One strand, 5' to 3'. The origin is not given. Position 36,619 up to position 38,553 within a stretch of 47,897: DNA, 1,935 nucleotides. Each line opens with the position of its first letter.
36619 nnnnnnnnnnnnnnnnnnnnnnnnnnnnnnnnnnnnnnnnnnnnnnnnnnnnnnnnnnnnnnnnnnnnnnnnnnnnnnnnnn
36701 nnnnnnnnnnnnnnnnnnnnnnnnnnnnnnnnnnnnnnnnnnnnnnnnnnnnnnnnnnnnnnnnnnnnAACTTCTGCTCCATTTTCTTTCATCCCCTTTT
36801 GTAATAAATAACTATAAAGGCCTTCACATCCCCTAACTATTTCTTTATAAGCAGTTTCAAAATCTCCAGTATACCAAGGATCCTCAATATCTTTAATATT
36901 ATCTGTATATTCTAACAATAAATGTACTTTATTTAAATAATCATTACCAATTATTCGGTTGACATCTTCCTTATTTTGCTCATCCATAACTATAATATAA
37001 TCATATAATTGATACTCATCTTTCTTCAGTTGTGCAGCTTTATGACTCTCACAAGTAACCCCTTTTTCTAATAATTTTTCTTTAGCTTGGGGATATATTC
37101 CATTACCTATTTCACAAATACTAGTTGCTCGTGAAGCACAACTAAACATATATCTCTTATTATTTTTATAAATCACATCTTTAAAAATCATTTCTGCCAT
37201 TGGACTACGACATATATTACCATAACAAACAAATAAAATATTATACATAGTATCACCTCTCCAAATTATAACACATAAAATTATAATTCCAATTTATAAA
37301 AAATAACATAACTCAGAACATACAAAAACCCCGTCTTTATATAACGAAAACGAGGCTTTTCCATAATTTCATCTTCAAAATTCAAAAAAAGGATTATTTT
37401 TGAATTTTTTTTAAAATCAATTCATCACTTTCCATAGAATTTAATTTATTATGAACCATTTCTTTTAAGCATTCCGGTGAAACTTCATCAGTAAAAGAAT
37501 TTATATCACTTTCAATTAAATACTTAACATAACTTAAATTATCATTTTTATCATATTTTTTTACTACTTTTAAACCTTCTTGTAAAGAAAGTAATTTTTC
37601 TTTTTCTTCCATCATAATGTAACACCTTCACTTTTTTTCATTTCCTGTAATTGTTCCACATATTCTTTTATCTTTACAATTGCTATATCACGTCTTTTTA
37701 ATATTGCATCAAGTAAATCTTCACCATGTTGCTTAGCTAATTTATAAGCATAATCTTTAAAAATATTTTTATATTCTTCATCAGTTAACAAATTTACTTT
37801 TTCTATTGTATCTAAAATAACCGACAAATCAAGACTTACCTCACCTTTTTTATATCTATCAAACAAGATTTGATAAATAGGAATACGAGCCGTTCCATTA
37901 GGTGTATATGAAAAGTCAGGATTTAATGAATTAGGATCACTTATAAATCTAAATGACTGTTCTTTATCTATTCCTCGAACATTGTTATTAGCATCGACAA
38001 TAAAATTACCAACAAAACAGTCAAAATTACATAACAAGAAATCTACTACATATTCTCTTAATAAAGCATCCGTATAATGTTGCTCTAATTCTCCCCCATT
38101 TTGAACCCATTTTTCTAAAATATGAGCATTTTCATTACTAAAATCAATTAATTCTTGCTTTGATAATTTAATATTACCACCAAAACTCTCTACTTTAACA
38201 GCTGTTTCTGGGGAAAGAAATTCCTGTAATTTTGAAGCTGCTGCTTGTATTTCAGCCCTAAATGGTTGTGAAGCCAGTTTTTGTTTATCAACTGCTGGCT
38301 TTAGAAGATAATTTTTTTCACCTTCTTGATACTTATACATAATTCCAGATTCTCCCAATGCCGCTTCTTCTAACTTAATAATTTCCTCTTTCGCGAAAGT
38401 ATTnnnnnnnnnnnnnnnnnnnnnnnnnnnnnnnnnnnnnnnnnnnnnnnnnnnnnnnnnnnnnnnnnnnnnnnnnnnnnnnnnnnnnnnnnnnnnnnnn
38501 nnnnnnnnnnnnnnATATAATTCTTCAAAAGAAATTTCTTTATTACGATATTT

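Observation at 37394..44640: Giant leaderless repeat/enzyme protein translationally coupled to a 73-aa acidic partner: candidate undescribed two-gene system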

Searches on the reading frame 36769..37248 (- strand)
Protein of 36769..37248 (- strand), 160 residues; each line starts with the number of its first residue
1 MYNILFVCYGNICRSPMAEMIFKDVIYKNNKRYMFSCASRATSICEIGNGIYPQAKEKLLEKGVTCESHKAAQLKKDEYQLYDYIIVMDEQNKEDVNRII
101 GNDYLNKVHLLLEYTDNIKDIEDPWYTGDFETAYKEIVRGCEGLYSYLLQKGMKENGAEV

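Call 5: search_protein_families(library=pfam, proteins=[window:36769-37248:-], max_evalue=0.1)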
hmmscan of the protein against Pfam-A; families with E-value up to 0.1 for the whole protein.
window:36769-37248:- (160 aa): 2 families
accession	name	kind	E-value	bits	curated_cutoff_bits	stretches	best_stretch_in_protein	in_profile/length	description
PF01451.26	LMWPc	-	2.1e-33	116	23.2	1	4-144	1-143/144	Low molecular weight phosphotyrosine protein phosphatase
PF25141.1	PGAP1_2nd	-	0.044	14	25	1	28-93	88-153/163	GPI inositol-deacylase beta-sandwich domain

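Call 6: search_protein_families(library=ncbifam, proteins=[window:36769-37248:-], max_evalue=0.1)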
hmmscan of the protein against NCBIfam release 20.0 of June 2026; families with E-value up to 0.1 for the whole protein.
window:36769-37248:- (160 aa): 4 families
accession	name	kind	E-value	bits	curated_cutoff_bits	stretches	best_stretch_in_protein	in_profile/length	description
NF007520.0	PRK10126.1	equivalog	6.4e-12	46.1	243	1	3-127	4-119/147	low molecular weight protein-tyrosine-phosphatase Wzb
NF008486.0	PRK11391.1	equivalog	2e-08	34.8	247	1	3-135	8-133/148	phosphotyrosine-protein phosphatase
TIGR02691.1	arsC_pI258_fam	equivalog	3.1e-05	24.2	174.3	1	4-93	1-81/129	arsenate reductase (thioredoxin)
NF010053.0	PRK13530.1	subfamily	0.0005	20.4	215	1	4-89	6-82/133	arsenate reductase (thioredoxin)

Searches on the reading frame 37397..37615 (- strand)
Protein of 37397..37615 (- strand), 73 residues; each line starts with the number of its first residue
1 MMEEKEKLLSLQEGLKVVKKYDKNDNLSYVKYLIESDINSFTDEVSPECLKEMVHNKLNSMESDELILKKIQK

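Call 5: search_protein_families(library=pfam, proteins=[window:37397-37615:-], max_evalue=0.1)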
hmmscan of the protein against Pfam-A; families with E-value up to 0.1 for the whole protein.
window:37397-37615:- (73 aa): 0 families

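Call 6: search_protein_families(library=ncbifam, proteins=[window:37397-37615:-], max_evalue=0.1)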
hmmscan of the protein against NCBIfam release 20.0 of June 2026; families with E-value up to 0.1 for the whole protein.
window:37397-37615:- (73 aa): 0 families

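Call 8: search_protein_families(library=padloc, proteins=[window:37397-37615:-], max_evalue=1)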
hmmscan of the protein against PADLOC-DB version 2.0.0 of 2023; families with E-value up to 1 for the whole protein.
window:37397-37615:- (73 aa): 3 families
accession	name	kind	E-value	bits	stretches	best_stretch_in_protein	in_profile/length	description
PDLC03773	RT_UG34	-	0.00041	17.4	1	28-66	147-185/512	DRT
PDLC01136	RT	-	0.0017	15.9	1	10-72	112-170/263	RT (reverse transcriptase)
PDLC03778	RT_UG39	-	0.0057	13.7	1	5-71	176-241/541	DRT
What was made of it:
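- On Known anti-phage defence systems (PADLOC-DB): The small ORF gives only weak RT_UG hits (E 4e-4, 17 bits), which I judge spurious for a K/E-rich peptide (call 8).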

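Call 9: search_protein_families(library=phrogs, proteins=[window:37397-37615:-], max_evalue=1)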
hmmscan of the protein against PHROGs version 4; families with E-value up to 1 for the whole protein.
window:37397-37615:- (73 aa): 2 families
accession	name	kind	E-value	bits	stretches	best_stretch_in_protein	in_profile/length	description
phrog_14312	-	unknown function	0.032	15.7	1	18-65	18-64/87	-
phrog_37874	-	unknown function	0.093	14.2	1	17-64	28-75/90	-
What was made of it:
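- No PADLOC or PHROG match for the giant protein (calls 8, 9).
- Tried and rejected: The weak PADLOC RT_UG and PHROG hits to the small ORF were rejected as compositional (calls 8, 9).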

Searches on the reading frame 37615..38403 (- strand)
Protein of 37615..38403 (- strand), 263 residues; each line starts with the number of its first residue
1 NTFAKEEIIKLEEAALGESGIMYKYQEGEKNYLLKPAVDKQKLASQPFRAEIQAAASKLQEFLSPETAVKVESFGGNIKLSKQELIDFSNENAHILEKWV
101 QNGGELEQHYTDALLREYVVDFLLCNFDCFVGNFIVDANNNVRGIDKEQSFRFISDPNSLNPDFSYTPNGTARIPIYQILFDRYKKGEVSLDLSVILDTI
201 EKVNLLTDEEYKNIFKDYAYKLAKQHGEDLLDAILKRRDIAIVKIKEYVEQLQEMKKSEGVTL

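Call 27: search_protein_families(library=pfam, proteins=[window:37615-38403:-], max_evalue=10)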
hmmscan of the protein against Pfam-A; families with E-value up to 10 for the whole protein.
window:37615-38403:- (263 aa): 2 families
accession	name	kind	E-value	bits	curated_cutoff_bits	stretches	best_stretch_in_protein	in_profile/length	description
PF20640.2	Rrn6_HB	-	0.1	13.2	26.4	1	47-101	99-162/192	Rrn6, helical bundle domain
PF14203.11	TTRAP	-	0.19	12.4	27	1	198-213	42-57/62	Putative transposon-transfer assisting protein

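Call 101: search_solved_structures(query=A9, max_evalue=10, show_alignments=3)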
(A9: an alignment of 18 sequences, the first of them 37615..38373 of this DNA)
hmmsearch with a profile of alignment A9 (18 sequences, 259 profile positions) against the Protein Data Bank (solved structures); distinct sequences matched with E-value up to 10: 2.
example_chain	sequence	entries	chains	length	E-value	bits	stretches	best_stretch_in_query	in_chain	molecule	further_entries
9g8s_m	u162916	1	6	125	0.39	13.3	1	120-159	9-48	XkdS-related protein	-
1np8_A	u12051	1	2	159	1.4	11.4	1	165-199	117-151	Calcium-dependent protease, small subunit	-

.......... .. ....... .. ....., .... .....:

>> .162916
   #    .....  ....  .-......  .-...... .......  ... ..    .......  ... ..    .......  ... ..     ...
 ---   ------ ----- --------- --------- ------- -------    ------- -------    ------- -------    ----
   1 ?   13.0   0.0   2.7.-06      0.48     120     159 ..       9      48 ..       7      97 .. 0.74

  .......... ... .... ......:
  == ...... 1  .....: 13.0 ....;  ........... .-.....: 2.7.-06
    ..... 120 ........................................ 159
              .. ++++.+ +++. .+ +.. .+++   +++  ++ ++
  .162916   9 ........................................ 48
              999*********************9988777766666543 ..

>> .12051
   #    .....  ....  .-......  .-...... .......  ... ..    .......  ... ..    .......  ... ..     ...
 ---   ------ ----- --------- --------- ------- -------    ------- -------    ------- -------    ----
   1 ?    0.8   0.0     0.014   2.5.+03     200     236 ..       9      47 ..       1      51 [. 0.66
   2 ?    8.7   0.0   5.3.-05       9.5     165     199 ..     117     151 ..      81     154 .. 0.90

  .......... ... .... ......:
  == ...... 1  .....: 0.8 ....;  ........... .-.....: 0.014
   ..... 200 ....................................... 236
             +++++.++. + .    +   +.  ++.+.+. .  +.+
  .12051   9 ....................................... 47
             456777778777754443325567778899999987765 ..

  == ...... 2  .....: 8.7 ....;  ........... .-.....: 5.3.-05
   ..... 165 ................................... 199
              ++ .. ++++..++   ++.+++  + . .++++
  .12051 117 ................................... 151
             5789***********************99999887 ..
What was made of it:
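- On Protein-kinase-like / PI3K-PI4K-like kinase fold: Profile against PDB finds nothing relevant (call 101).
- Tried and rejected: Kinase profile against PDB: nothing (call 101).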

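Call 104: find_related_loci(query=A9, collection=viral_contigs, flank=3000)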
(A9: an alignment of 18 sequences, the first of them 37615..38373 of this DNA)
Query A9 (253 aa) in viral_contigs; peptide patterns used: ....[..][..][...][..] (x = any residue, [..] = any of these).
145 stretches matched a pattern; 130 encode a relative of the query (tblastn E <= 1e-3); the best 80 are kept; 80 distinct loci.
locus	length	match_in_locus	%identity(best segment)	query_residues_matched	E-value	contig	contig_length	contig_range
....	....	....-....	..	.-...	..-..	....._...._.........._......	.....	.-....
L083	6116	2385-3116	38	3-242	3e-41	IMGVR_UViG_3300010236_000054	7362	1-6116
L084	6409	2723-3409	38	5-228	9e-41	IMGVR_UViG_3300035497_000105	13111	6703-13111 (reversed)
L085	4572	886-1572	38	5-228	9e-41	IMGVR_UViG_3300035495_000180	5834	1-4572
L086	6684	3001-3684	37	4-228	2e-40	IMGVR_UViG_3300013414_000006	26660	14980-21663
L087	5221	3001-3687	38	5-228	4e-40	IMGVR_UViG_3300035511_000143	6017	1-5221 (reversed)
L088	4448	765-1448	37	4-228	3e-40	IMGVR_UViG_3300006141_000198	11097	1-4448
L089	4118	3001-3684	36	4-228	3e-40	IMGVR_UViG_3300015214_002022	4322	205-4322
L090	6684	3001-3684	37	4-228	3e-40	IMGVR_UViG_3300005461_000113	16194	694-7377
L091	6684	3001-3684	38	4-228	9e-40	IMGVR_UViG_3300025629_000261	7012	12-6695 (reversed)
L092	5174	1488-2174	36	4-228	7e-40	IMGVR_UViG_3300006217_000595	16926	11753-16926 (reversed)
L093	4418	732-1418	36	4-228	1e-39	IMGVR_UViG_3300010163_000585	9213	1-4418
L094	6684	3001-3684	36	6-229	2e-39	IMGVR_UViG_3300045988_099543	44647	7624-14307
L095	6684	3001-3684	37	4-228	1e-39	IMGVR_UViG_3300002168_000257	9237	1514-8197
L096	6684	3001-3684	36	6-229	2e-39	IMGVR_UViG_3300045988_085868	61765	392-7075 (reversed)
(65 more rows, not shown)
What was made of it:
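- At least 130 IMG/VR viral contigs carry the kinase domain (call 104).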
